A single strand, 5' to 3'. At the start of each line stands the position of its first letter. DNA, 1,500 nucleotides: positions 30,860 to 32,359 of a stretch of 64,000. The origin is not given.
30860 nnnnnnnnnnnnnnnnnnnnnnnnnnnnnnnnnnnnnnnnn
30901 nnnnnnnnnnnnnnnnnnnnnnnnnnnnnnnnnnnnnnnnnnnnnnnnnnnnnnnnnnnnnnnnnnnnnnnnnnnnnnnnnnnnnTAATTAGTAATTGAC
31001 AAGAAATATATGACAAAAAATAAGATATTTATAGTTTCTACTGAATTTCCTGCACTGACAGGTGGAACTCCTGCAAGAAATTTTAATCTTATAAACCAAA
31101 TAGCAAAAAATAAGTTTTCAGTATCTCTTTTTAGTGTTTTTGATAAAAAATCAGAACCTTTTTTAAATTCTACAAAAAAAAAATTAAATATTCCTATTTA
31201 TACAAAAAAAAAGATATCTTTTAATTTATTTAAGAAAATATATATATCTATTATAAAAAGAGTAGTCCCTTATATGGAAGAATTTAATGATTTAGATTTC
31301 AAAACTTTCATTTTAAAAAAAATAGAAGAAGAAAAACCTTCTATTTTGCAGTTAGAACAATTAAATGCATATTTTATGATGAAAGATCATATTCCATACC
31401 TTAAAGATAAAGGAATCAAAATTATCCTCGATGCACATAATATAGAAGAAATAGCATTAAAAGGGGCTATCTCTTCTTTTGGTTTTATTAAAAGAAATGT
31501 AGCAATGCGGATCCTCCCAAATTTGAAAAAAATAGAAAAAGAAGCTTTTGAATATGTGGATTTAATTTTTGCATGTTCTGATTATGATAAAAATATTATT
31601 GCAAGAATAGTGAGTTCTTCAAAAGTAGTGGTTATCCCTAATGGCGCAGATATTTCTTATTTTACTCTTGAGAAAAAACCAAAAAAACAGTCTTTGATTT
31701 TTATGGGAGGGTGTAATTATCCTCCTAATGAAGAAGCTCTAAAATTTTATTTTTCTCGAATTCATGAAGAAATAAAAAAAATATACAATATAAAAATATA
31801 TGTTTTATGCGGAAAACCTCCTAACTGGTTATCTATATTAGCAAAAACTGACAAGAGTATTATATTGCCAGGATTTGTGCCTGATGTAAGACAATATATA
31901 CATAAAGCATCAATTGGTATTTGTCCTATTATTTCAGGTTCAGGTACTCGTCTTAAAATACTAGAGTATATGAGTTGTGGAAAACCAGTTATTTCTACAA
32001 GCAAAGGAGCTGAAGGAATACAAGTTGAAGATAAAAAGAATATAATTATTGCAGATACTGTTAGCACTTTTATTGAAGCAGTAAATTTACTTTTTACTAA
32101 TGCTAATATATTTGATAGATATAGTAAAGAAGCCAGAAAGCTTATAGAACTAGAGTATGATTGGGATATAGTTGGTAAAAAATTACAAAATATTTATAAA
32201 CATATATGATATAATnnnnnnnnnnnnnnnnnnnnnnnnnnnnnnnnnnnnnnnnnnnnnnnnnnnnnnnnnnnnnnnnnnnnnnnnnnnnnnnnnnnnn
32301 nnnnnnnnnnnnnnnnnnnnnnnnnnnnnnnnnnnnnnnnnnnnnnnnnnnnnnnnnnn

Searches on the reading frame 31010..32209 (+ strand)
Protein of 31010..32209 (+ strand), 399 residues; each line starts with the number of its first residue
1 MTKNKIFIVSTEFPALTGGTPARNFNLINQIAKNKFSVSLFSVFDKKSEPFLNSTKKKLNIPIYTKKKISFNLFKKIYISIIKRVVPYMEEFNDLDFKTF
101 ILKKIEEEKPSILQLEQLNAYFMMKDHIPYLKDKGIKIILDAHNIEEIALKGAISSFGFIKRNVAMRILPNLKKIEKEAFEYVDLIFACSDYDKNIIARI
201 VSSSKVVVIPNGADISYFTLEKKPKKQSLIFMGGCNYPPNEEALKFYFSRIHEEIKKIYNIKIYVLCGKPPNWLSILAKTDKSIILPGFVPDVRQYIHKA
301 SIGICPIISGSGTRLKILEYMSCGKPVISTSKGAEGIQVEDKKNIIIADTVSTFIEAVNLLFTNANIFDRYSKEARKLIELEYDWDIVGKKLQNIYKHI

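Call 100: search_protein_families(library=pfam, proteins=[window:31010-32209:+], max_evalue=0.00001)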
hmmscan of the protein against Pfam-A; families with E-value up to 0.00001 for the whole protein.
window:31010-32209:+ (399 aa): 3 families
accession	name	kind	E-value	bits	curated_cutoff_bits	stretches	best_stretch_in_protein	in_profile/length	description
PF13692.12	Glyco_trans_1_4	-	8.9e-20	71.8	27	1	227-364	2-142/142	Glycosyl transferases group 1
PF13439.12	Glyco_transf_4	-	2.3e-09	38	28.5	1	18-216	2-169/170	Glycosyltransferase Family 4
PF00534.26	Glycos_transf_1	-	3.5e-09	36.9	26.4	1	281-377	72-171/172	Glycosyl transferases group 1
